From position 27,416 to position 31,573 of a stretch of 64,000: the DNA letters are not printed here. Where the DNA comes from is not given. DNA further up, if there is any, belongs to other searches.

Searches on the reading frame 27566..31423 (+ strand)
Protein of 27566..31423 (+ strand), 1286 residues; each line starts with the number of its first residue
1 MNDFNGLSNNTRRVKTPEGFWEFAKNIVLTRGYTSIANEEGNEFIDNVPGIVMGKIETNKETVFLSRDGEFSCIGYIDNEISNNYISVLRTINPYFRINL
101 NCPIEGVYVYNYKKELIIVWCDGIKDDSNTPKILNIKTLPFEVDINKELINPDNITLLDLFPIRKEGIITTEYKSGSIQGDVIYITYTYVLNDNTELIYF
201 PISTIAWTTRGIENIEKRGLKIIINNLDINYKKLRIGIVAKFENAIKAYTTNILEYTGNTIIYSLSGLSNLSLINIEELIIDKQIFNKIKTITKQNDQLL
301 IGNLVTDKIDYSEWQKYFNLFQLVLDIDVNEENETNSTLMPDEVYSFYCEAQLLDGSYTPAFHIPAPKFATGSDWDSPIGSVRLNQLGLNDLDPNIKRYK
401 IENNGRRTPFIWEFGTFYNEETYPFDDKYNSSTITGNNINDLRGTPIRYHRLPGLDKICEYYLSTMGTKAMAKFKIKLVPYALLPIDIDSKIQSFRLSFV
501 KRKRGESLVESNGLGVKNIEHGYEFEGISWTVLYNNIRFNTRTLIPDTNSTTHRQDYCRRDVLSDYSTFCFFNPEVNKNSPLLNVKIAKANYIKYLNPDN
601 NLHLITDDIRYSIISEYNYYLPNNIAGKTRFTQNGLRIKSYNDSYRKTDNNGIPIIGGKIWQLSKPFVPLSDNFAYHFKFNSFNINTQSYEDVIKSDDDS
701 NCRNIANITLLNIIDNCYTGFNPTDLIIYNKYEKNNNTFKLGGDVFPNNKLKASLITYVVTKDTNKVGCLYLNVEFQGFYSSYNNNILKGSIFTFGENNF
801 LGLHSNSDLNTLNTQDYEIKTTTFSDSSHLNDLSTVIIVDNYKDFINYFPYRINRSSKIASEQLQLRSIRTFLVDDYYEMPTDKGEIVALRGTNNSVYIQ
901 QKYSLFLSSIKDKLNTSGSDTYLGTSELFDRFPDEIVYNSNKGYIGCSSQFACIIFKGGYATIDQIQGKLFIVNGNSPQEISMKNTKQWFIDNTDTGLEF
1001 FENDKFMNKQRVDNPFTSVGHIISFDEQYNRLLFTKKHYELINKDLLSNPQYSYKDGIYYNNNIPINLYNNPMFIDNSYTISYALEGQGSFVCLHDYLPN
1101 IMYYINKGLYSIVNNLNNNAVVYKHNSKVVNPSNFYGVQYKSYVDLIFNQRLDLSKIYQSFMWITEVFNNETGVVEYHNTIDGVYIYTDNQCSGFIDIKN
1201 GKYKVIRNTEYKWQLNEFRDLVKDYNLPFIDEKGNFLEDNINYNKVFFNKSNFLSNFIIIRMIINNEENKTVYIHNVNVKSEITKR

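Call 6: search_protein_families(library=pfam, proteins=[window:27566-31423:+], max_evalue=0.01)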
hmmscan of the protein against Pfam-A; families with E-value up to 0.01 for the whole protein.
window:27566-31423:+ (1286 aa): 1 family
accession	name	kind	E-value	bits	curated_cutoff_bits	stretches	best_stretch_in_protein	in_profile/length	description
PF25729.1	crAss_MUZ_C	-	0.0015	19.4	27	1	1132-1216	3-79/83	Crassvirus muzzle protein C-terminal domain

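Call 7: search_protein_families(library=phrogs, proteins=[window:27566-31423:+], max_evalue=0.001)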
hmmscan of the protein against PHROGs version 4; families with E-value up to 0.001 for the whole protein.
window:27566-31423:+ (1286 aa): 0 families
